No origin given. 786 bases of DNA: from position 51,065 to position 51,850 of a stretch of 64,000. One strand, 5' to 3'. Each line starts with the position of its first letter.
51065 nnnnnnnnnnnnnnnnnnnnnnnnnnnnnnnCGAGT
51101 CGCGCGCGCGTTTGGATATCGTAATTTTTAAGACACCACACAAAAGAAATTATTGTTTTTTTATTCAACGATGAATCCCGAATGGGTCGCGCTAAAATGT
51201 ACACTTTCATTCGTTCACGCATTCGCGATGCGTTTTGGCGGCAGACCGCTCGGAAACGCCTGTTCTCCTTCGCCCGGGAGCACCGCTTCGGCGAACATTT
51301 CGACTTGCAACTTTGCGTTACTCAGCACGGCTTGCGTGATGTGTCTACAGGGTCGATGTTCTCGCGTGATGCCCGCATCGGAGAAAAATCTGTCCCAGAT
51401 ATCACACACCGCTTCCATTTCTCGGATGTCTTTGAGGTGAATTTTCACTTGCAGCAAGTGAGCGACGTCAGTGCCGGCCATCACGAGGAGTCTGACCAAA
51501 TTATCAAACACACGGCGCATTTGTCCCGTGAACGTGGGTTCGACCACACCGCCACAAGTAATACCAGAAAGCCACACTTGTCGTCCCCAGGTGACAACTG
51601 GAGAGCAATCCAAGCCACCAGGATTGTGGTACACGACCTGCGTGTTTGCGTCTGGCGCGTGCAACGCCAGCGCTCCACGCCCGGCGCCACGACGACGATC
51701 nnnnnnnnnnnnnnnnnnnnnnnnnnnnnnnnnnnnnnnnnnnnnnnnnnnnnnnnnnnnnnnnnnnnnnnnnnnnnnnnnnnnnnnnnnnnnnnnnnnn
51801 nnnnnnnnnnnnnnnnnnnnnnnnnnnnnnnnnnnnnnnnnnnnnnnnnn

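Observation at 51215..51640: RidA/YjgF (reactive enamine deaminase) domain at the C-terminus of a large multi-C2H2 zinc-finger protein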

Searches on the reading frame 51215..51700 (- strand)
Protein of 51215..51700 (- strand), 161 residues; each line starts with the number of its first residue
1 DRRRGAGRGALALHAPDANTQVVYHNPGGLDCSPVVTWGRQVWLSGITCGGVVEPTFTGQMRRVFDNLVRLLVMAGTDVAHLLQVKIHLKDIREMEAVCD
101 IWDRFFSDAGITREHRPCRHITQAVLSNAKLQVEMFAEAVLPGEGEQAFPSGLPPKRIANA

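Call 4: search_protein_families(library=pfam, proteins=[window:51215-51700:-], max_evalue=1)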
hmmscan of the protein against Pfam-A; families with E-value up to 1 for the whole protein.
window:51215-51700:- (161 aa): 1 family
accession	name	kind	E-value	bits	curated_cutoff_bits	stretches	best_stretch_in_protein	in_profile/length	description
PF01042.26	Ribonuc_L-PSP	-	8.4e-12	45.6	27.3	1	33-140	12-120/121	Endoribonuclease L-PSP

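Call 5: search_protein_families(library=ncbifam, proteins=[window:51215-51700:-], max_evalue=1)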
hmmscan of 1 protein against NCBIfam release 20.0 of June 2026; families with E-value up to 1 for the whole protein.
window:51215-51700:- (161 aa): 3 families
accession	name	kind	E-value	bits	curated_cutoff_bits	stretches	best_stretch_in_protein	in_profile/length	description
TIGR00004.1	TIGR00004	subfamily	3.6e-08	33.7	106.25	1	52-135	41-121/125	Rid family detoxifying hydrolase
NF008490.0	PRK11401.1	equivalog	2e-05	24.5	222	1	50-137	39-125/129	enamine/imine deaminase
TIGR03610.1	RutC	equivalog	0.0041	17.2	169.1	1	58-135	49-120/127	pyrimidine utilization protein C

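Call 6: search_solved_structures(query=window:51215-51700:-, max_evalue=10, show_alignments=3)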
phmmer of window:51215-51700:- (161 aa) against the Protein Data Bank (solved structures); distinct sequences matched with E-value up to 10: 52.
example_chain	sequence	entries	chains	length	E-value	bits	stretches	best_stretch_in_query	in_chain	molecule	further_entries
9bk1_A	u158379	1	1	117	3.1e-07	33.5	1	33-142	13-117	L-PSP family protein PSPTO_0102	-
3k12_A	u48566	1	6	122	6e-05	26.1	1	55-143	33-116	uncharacterized protein A6V7T0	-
2uyj_A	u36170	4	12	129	9.1e-05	25.5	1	51-137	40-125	PROTEIN TDCF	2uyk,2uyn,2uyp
1qu9_A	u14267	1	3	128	0.00014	24.8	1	41-137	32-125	YJGF PROTEIN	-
5yu2_A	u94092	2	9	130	0.00016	24.6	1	49-136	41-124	Translation initiation inhibitor homologue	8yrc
8v8r_A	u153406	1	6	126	0.00021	24.3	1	42-138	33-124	Enamine/imine deaminase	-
3vcz_A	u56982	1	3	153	0.00033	23.7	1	29-127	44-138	Endoribonuclease L-PSP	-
9bjy_B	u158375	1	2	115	0.00038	23.4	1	34-135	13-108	RidA family protein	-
9bjv_A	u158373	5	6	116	0.00039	23.4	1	34-135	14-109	RidA family protein PA5083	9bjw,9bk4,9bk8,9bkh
3kjj_A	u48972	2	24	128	0.0015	21.5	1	55-139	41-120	NMB1025 protein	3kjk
2dyy_A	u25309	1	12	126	0.0018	21.3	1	49-113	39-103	UPF0076 protein PH0854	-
2b33_A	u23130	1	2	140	0.0024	20.8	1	48-143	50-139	protein synthesis inhibitor, putative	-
1j7h_A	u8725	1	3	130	0.003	20.5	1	50-121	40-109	HYPOTHETICAL PROTEIN HI0719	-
3l7q_A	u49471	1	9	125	0.0046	19.9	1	41-138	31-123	Putative translation initiation inhibitor, aldR regulator-like protein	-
5hp7_A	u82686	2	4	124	0.0049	19.8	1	49-137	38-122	Reactive Intermediate Deaminase A, chloroplastic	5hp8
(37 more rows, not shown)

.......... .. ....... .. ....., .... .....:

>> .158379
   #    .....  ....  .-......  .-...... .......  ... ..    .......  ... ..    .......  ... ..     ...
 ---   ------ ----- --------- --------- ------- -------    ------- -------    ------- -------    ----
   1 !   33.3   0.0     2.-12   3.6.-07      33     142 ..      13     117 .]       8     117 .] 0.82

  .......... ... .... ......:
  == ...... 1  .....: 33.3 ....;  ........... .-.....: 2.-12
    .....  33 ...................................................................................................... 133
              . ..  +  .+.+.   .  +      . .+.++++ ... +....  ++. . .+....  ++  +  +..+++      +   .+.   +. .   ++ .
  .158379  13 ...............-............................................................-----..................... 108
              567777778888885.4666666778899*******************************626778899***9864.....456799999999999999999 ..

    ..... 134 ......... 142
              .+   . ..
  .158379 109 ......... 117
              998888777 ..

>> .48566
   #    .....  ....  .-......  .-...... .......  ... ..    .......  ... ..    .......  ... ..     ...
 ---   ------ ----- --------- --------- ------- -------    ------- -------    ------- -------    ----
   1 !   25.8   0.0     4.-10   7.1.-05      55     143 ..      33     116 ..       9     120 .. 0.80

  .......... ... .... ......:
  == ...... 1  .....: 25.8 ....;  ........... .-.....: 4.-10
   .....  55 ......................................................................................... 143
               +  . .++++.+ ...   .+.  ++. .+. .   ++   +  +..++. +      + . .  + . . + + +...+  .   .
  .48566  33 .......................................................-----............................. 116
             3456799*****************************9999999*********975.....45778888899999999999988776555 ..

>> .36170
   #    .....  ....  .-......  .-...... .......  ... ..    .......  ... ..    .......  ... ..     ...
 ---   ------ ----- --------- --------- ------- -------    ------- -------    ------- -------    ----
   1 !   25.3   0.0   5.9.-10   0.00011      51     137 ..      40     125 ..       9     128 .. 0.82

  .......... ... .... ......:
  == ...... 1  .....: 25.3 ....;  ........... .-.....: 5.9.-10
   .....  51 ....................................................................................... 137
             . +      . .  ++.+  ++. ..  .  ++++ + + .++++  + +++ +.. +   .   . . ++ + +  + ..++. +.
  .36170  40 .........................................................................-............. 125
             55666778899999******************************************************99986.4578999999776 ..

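Call 21: find_homologous_proteins(query=A2, max_evalue=0.001)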
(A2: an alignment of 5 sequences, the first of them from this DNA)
Query A2 (5 sequences) (145 aa, profile of the alignment): 6 proteins with E <= 0.001 among 3972 candidates.
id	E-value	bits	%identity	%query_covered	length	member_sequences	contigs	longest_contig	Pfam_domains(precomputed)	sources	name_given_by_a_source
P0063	3.4e-76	272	49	94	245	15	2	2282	PF01042.27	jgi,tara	tara:strand:+ start:66981 stop:67718 length:738 start_codon:yes stop_codon:yes gene_type:complete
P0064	4.0e-71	255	88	100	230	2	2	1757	PF01042.27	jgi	jgi:enamine deaminase RidA (YjgF/YER057c/UK114 family)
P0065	2.7e-44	168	52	61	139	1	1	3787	PF01042.27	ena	-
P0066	6.9e-39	151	44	75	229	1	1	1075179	PF01042.27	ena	-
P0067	1.6e-35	140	100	55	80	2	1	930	-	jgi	jgi:enamine deaminase RidA (YjgF/YER057c/UK114 family)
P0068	2.4e-27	113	42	64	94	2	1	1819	PF01042.27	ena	-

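Call 22: find_encoding_contigs(protein=P0066, flank=8000, max_places=3)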
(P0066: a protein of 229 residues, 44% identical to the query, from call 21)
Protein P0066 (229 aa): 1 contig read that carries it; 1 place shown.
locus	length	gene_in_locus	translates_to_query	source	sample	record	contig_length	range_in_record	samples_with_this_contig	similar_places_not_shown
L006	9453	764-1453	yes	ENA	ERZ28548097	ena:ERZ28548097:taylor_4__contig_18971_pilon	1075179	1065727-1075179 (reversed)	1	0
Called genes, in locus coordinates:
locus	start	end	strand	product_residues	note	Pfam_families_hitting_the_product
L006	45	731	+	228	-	-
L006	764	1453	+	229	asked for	PF01042:Ribonuc_L-PSP (weak)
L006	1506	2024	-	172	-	PF05198:IF3_N, PF00707:IF3_C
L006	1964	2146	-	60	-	-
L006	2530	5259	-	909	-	PF00226:DnaJ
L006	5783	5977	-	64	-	-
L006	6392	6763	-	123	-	-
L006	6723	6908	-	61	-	-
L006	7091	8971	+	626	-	-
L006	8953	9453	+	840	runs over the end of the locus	-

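Call 23: find_encoding_contigs(protein=P0063, flank=8000, max_places=3)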
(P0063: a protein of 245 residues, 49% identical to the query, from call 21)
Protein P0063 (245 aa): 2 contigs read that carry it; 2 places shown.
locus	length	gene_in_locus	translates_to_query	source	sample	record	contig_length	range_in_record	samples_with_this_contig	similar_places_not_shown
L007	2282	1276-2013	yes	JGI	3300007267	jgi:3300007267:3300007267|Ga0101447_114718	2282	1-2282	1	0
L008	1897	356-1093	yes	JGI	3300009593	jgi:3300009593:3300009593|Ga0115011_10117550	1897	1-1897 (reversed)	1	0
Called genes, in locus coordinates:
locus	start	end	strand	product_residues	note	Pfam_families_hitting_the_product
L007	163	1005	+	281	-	-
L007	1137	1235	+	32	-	-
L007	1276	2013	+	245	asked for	PF01042:Ribonuc_L-PSP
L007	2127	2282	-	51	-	?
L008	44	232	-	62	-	-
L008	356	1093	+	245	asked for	PF01042:Ribonuc_L-PSP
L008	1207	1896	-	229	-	?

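Call 26: find_encoding_contigs(protein=P0068, flank=5000, max_places=3)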
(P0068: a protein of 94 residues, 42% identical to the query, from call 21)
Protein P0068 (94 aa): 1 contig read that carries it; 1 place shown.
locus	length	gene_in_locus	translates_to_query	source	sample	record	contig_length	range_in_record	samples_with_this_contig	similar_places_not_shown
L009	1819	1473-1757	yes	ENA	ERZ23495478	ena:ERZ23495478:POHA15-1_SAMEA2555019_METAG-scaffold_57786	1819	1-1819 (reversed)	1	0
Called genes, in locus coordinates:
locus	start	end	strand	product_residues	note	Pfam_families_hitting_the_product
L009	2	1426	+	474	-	?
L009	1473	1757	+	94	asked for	PF01042:Ribonuc_L-PSP (weak)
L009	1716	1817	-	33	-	?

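Call 33: search_protein_representatives(alignment_id=A2)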
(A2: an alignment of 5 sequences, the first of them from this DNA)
Query: 5 sequences, 146 profile positions. Proteins with E-value up to 0.001 (for the whole library): 943; up to 1e-10: 67; up to 1e-30: 8. The best 150 are listed.
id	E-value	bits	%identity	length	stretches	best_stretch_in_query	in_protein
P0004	3.7e-76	270.2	-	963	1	1-146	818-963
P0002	1.4e-74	265.0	-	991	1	1-146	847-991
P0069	1.5e-67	242.3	-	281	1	1-146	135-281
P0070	3.2e-49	182.8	-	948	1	1-142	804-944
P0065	8.7e-45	168.4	-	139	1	45-135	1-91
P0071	2.7e-42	160.3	-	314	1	12-142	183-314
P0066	2.2e-39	150.9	-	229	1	16-132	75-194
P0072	5.6e-31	123.6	-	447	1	3-130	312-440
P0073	1.6e-29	118.9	-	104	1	41-139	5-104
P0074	2.7e-26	108.4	-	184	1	13-128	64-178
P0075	3.0e-26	108.3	-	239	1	9-128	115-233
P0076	2.3e-24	102.1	-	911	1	5-132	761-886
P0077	6.6e-24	100.7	-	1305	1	3-129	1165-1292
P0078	6.8e-23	97.4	-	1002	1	5-128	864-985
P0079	5.7e-22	94.4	-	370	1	15-129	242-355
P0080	1.5e-21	93.0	-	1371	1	1-131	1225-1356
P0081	3.1e-21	92.0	-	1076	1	1-131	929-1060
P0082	6.8e-21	90.9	-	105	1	25-129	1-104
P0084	2.0e-18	82.9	-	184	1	5-129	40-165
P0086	7.9e-18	81.0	-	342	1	4-128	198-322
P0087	5.9e-17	78.1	-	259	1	13-128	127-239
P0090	6.3e-16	74.8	-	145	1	40-129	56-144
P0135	1.8e-10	57.1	-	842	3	27-129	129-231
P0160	2.9e-09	53.2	-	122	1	4-127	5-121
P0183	1.9e-08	50.5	-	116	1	11-125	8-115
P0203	4.8e-08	49.2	-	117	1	12-126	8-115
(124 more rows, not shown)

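Call 34: search_protein_families(library=pfam, proteins=[P0070, P0072, P0076, P0077, P0078, P0080, P0081, P0079, P0086, P0135], max_evalue=0.01)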
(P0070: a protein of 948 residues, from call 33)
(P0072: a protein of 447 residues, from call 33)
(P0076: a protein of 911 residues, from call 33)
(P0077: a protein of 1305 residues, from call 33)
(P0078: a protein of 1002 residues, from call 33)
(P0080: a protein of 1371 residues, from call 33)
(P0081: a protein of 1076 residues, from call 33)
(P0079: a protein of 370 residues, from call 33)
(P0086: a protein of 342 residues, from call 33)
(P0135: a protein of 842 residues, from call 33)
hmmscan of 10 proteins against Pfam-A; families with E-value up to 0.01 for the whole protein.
P0070 (948 aa): 6 families
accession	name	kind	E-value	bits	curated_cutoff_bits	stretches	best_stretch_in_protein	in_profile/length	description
PF01042.26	Ribonuc_L-PSP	-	3.5e-13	50.1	27.3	1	817-926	9-119/121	Endoribonuclease L-PSP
PF16278.11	zf-C2HE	-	5.6e-07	30.3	30.1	0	654-691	20-58/63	C2HE / C2H2 / C2HC zinc-binding finger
PF23320.1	Zn_SUZ12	-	1.6e-05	25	28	0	670-695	23-48/70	Polycomb protein SUZ12-like, Zn domain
PF13909.12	zf-H2C2_5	-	6.5e-05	22.8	27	1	672-695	2-25/26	C2H2-type zinc-finger domain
PF23223.1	zf-C2H2_ZNF462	-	0.00048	20.2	27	0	673-694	6-27/31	Zinc finger protein 462, C2H2 zinc finger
PF12171.14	zf-C2H2_jaz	-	0.0014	19.2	22.6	0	348-367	2-21/27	Zinc-finger double-stranded RNA-binding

P0072 (447 aa): 2 families
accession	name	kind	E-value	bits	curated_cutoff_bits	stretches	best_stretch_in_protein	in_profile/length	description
PF01042.26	Ribonuc_L-PSP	-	1.7e-16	60.7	27.3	1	326-435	10-120/121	Endoribonuclease L-PSP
PF13894.12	zf-C2H2_4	-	0.0035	18.4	27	1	14-36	2-24/24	C2H2-type zinc finger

P0076 (911 aa): 2 families
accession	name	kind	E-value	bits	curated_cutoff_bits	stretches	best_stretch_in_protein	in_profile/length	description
PF01042.26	Ribonuc_L-PSP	-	5.7e-11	42.9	27.3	1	771-879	10-120/121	Endoribonuclease L-PSP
PF13894.12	zf-C2H2_4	-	3.6e-05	24.6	27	0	496-517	2-23/24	C2H2-type zinc finger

P0077 (1305 aa): 3 families
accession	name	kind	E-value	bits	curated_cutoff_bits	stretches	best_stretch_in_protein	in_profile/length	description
PF01042.26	Ribonuc_L-PSP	-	2.2e-15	57.2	27.3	1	1177-1288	8-120/121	Endoribonuclease L-PSP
PF08879.15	WRC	-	7.2e-07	29.2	28.6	1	263-296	5-38/43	WRC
PF13894.12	zf-C2H2_4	-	0.0024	18.9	27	0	963-986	2-24/24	C2H2-type zinc finger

P0078 (1002 aa): 2 families
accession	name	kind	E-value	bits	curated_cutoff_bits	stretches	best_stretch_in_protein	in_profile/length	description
PF01042.26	Ribonuc_L-PSP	-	1e-09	38.9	27.3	1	874-982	10-120/121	Endoribonuclease L-PSP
PF13894.12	zf-C2H2_4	-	0.00032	21.6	27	0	693-715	2-24/24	C2H2-type zinc finger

P0080 (1371 aa): 6 families
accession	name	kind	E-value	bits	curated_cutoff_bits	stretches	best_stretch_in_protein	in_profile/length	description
PF08879.15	WRC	-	3.8e-12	46.1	28.6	2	622-656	1-36/43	WRC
PF01042.26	Ribonuc_L-PSP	-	1.9e-11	44.5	27.3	1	1234-1350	3-120/121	Endoribonuclease L-PSP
PF00096.32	zf-C2H2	-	3.7e-08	33.8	25.2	0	965-987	2-23/23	Zinc finger, C2H2 type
PF13894.12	zf-C2H2_4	-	0.0002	22.3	27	0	965-987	2-24/24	C2H2-type zinc finger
PF05605.18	zf-Di19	-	0.00036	21.1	27.5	0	965-995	4-34/54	Drought induced 19 protein (Di19), zinc-binding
PF12171.14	zf-C2H2_jaz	-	0.00071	20.1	22.6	0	966-986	4-24/27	Zinc-finger double-stranded RNA-binding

P0081 (1076 aa): 4 families
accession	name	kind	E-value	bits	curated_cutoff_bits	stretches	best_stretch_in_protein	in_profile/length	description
PF01042.26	Ribonuc_L-PSP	-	3.1e-12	47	27.3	1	938-1055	3-121/121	Endoribonuclease L-PSP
PF08879.15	WRC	-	5.1e-06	26.5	28.6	0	309-335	4-31/43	WRC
PF00096.32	zf-C2H2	-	3.4e-05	24.5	25.2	0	375-394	2-21/23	Zinc finger, C2H2 type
PF05605.18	zf-Di19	-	0.0082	16.8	27.5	0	520-546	4-28/54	Drought induced 19 protein (Di19), zinc-binding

P0079 (370 aa): 1 family
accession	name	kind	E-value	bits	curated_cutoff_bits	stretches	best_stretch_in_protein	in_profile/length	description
PF01042.26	Ribonuc_L-PSP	-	7.2e-13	49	27.3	1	235-351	3-120/121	Endoribonuclease L-PSP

P0086 (342 aa): 1 family
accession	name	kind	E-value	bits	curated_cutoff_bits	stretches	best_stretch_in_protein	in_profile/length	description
PF01042.26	Ribonuc_L-PSP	-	2.3e-14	53.9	27.3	1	212-319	11-120/121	Endoribonuclease L-PSP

P0135 (842 aa): 3 families
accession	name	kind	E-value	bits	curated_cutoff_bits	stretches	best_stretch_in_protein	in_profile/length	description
PF01042.26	Ribonuc_L-PSP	-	8.3e-75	249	27.3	3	391-501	6-118/121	Endoribonuclease L-PSP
PF13419.12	HAD_2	-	8.9e-14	52.4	23.8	1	540-732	1-166/178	Haloacid dehalogenase-like hydrolase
PF00702.32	Hydrolase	-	3.2e-13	50.9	26.4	1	537-729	1-182/191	haloacid dehalogenase-like hydrolase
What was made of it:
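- On Rid (YjgF/YER057c/UK114, Pfam PF01042) superfamily: The distant family members score 38.9-60.7 bits (call 34).
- On WRC-domain (GRF-type) proteins: It is present only in distant family members P0077 and P0080, with P0081 just below the cutoff (call 34).
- Closest known: Other Rid-domain fusions: tandem 3x-RidA proteins. Same: Many ~400-aa three-domain hits and P0135 (3xRid + HAD) were seen here (calls 33, 34).
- Closest known: Plant-lineage zinc-finger / WRC-domain nuclear factors. Same: WRC (PF08879) is above its cutoff in P0077 (29.2) and P0080 (46.1) and just below it in P0081 (26.5 against 28.6) (call 34).
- Pfam finds C2H2-type fingers in all of them, and WRC in three (call 34). WRC domains, which are DNA-binding and nuclear in plant GRF factors by established knowledge, occur in three distant family members (call 34).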

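Call 35: list_cluster_members(proteins=[P0070, P0072, P0076, P0077, P0078, P0080, P0081, P0079, P0086, P0069])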
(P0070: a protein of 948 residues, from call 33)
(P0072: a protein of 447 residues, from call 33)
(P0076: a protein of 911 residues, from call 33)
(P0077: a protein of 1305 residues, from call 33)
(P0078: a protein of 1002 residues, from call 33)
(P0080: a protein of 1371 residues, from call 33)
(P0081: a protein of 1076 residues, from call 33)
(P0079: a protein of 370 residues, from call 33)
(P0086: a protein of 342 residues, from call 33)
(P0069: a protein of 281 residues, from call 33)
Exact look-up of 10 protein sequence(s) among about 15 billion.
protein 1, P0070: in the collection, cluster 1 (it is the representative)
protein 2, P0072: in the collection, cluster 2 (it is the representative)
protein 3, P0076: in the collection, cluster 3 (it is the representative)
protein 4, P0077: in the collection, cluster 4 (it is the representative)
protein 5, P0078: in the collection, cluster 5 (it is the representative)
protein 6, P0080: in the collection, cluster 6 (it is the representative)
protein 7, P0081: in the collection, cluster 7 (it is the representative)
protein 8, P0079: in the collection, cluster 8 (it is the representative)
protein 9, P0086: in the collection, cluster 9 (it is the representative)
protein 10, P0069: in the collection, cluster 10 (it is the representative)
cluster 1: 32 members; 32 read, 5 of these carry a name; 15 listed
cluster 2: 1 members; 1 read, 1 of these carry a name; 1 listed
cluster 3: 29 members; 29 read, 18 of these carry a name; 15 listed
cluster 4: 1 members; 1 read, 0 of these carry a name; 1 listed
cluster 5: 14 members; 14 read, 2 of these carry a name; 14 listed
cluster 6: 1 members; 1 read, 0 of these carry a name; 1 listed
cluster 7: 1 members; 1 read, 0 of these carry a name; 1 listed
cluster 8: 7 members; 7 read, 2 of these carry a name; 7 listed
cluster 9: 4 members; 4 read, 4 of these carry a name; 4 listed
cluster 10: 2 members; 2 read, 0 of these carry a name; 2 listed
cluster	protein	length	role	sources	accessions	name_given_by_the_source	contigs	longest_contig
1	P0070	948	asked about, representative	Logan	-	-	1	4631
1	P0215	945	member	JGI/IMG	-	enamine deaminase RidA (YjgF/YER057c/UK114 family)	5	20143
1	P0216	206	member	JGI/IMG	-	enamine deaminase RidA (YjgF/YER057c/UK114 family)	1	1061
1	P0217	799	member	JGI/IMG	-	enamine deaminase RidA (YjgF/YER057c/UK114 family)/predicted small metal-binding ...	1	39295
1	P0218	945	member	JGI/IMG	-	enamine deaminase RidA (YjgF/YER057c/UK114 family)/predicted small metal-binding protein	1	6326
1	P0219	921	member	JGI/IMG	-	enamine deaminase RidA (YjgF/YER057c/UK114 family)/Zn finger protein HypA/HybF involved ...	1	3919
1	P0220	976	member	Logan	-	-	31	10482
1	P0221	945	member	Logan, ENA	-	-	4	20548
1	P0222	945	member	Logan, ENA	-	-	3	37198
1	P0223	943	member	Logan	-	-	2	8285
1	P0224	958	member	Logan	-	-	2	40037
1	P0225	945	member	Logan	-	-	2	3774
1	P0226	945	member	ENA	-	-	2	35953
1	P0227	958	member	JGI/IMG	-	-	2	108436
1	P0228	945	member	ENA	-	-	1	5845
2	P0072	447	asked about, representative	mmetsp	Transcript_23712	Transcript_23712/g.58773 ORF Transcript_23712/g.58773 Transcript_23712/m.58773 ...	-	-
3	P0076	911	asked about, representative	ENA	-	-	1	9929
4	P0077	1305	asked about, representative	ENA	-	-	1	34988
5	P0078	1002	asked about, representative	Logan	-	-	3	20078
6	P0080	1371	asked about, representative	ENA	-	-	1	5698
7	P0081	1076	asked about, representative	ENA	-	-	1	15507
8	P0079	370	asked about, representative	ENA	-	-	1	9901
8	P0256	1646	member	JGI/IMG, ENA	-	enamine deaminase RidA (YjgF/YER057c/UK114 family)/transposase-like protein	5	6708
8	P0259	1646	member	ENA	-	-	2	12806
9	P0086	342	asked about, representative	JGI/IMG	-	enamine deaminase RidA (YjgF/YER057c/UK114 family)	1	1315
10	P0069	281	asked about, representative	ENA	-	-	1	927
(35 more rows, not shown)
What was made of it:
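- Exhaustive HMMER finds long proteins (911-1646 aa) with a C-terminal Rid domain (calls 33, 35). A transcript (P0072) spans the junction (call 35).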
